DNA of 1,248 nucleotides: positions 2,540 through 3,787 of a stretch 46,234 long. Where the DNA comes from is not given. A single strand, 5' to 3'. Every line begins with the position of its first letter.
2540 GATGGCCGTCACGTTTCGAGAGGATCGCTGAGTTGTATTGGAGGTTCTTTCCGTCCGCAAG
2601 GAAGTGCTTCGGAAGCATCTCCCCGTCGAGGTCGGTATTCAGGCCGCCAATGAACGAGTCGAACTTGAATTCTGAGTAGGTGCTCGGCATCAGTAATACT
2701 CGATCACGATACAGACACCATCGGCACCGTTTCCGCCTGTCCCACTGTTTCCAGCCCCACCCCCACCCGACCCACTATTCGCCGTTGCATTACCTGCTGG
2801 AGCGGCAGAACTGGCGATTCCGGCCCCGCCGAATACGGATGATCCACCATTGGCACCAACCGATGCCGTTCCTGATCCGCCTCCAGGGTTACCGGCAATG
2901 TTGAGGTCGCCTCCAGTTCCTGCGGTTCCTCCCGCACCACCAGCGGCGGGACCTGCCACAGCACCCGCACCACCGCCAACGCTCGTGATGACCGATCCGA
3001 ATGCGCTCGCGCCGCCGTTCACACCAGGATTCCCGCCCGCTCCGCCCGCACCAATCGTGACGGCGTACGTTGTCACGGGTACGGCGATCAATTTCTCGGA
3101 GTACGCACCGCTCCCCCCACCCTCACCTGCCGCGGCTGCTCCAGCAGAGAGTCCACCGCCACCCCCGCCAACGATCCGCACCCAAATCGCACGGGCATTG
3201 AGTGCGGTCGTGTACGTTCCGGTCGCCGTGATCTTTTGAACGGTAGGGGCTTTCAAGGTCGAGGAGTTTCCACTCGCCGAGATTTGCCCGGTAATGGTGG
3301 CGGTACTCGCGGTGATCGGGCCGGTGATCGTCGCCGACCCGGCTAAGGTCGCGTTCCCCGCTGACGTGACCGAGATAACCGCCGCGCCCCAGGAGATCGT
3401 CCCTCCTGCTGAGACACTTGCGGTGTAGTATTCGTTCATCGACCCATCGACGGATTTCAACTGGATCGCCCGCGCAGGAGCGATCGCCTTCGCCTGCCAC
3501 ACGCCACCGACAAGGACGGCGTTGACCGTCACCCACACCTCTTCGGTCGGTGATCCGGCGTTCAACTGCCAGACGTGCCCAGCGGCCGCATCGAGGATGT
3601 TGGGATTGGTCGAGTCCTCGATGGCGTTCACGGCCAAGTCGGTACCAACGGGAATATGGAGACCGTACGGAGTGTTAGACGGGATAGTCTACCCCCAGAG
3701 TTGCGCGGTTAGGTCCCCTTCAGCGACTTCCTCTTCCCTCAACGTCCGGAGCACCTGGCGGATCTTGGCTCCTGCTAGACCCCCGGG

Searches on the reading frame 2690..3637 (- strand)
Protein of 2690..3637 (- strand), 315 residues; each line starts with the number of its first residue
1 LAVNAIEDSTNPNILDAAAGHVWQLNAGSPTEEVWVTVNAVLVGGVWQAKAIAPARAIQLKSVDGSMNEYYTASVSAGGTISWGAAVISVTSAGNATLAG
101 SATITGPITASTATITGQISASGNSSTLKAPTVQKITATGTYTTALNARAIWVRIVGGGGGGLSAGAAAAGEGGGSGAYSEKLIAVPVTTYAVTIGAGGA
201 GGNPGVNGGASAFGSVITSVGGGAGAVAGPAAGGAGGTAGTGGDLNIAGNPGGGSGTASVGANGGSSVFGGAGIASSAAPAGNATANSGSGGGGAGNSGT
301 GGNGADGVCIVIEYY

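Call 9: search_protein_families(library=phrogs, proteins=[window:2690-3637:-], max_evalue=0.001)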
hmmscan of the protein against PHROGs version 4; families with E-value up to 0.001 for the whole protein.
window:2690-3637:- (315 aa): 3 families
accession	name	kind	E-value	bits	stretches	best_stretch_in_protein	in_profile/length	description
phrog_863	-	tail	1.7e-36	127.4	1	78-315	355-605/690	tail fiber assembly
phrog_454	-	tail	1.2e-09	37.9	1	71-314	1116-1375/1376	tail fiber protein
phrog_6202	-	tail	2.5e-09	37.8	1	49-311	397-634/636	tail fiber protein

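Call 10: search_protein_families(library=pfam, proteins=[window:2690-3637:-], max_evalue=0.01)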
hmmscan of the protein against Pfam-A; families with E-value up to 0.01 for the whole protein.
window:2690-3637:- (315 aa): 1 family
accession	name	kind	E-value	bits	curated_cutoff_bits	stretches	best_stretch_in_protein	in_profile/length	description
PF21722.4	Gly_rich_2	-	9e-13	49.2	24.3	1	139-311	3-223/226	Glycine-rich domain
